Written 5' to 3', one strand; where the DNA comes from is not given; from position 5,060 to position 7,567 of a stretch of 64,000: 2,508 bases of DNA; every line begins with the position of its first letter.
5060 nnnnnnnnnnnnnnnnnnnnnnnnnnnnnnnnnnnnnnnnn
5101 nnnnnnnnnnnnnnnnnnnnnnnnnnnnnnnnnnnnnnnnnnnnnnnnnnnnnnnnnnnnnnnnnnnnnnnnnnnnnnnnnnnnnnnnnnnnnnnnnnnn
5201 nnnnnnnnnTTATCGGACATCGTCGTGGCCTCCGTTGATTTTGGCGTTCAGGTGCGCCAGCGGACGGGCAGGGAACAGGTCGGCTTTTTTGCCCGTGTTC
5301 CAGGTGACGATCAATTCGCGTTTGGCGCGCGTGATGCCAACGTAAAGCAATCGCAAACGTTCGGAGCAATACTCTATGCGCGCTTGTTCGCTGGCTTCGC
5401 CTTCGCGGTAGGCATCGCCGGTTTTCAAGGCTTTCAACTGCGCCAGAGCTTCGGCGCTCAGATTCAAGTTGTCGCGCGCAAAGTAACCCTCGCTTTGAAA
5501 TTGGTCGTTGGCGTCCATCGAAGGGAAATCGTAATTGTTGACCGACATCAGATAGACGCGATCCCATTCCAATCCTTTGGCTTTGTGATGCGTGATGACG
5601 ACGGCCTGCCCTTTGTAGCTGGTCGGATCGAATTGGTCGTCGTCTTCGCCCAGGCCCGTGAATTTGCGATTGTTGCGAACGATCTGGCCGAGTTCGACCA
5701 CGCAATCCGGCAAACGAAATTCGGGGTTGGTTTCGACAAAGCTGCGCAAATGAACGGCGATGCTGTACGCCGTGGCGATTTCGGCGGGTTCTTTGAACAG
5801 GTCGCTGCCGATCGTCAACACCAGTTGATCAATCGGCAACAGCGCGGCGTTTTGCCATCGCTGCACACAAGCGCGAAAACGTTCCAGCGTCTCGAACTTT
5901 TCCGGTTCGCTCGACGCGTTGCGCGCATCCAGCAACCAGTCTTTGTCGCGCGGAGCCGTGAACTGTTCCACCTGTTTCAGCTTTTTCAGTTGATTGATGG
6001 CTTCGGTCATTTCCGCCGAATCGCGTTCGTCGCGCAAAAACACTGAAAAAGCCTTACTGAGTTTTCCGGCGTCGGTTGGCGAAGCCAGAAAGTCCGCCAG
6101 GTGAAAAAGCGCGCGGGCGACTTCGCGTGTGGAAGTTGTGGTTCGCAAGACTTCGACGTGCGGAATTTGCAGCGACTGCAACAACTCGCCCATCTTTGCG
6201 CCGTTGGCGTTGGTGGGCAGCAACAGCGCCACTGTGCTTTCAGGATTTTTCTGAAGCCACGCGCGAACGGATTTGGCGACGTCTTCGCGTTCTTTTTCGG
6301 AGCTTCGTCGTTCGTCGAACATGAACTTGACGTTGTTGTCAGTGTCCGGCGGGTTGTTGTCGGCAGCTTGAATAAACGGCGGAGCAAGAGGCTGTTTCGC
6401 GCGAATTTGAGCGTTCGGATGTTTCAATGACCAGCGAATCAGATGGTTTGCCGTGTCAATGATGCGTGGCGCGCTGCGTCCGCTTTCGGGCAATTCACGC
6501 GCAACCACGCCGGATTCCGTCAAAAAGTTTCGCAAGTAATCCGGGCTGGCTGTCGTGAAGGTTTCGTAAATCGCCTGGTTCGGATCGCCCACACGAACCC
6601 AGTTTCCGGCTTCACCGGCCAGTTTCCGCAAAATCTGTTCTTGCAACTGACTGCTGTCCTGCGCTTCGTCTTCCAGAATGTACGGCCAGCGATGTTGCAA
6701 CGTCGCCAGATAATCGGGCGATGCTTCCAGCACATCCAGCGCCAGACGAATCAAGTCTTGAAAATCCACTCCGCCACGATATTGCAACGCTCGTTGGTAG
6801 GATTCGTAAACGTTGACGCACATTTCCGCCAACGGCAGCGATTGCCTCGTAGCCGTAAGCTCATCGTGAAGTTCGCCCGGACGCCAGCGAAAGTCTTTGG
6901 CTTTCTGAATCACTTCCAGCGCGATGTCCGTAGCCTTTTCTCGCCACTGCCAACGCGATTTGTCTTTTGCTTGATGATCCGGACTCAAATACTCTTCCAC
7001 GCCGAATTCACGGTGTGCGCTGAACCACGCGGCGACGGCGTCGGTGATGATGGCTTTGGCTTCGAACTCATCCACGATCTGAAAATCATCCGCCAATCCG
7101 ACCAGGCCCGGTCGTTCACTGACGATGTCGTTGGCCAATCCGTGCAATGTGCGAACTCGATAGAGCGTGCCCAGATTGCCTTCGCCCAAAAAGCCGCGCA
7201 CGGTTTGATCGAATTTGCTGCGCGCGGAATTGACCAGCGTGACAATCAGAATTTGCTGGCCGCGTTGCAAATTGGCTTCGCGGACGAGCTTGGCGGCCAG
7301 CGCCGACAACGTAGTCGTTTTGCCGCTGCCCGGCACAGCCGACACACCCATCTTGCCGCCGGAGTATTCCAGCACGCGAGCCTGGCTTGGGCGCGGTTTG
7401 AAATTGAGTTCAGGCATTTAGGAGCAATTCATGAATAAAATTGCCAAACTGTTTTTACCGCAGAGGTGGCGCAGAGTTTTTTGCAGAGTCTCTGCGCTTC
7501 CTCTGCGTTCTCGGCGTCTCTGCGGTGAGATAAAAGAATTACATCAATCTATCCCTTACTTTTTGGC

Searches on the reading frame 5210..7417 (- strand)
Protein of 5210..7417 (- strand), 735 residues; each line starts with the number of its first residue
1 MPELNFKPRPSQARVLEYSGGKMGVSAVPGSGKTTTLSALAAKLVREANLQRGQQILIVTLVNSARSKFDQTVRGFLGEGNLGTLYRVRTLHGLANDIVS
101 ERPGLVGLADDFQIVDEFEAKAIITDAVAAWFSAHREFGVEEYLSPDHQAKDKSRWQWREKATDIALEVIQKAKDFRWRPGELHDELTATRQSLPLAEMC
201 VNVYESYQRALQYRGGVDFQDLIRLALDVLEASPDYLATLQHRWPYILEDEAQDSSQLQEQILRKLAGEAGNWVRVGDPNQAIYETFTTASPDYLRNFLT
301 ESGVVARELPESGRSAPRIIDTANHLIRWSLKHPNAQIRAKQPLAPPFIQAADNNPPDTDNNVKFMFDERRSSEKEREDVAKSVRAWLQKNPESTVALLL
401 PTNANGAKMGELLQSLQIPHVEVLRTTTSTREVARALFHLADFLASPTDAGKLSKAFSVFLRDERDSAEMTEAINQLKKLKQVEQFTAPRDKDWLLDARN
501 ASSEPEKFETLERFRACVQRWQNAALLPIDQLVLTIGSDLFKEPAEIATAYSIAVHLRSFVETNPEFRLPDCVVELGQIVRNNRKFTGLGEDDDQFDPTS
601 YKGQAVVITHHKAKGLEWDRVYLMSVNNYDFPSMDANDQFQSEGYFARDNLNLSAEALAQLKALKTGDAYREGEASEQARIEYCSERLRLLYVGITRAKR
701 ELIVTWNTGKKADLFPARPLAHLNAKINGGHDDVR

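Call 50: search_protein_families(library=padloc, proteins=[window:5210-7417:-], max_evalue=0.001)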
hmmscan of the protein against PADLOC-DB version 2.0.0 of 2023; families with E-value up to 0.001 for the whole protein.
window:5210-7417:- (735 aa): 48 families (the best 25 are shown)
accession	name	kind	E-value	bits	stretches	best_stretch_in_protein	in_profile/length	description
PDLC00132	GajB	-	9.1e-44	148.1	1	11-335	7-307/625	UrvD helicase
PDLC03802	RTasHel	-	9.2e-39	131.8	2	10-455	8-370/675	DRT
PDLC00117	GajB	-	2e-38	130.3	3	196-479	171-443/604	UrvD helicase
PDLC00114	GajB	-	1.4e-37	127.7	1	10-461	10-422/635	UrvD helicase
PDLC00107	GajB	-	4.2e-30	102.9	3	205-430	177-380/587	UrvD helicase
PDLC00123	GajB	-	1.1e-29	101.5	2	205-331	139-263/540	UrvD helicase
PDLC00121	GajB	-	3.1e-27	93.4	2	7-115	5-113/565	UrvD helicase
PDLC00138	GajB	-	1.1e-26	91.7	1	10-353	7-327/581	UrvD helicase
PDLC00130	GajB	-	2.2e-26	90.3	1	206-328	168-291/589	UrvD helicase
PDLC00119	GajB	-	9.9e-25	85.5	1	25-326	20-299/565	UrvD helicase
PDLC00104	GajB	-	2.9e-24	83.7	1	10-328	6-250/574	UrvD helicase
PDLC00106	GajB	-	4.3e-23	79.7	1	226-330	188-291/577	UrvD helicase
PDLC00103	GajB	-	5.3e-23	79.8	2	14-476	23-432/612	UrvD helicase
PDLC00129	GajB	-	8.8e-23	78.7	1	26-344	31-326/594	UrvD helicase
PDLC00127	GajB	-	1.1e-22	78.3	1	200-322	158-284/594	UrvD helicase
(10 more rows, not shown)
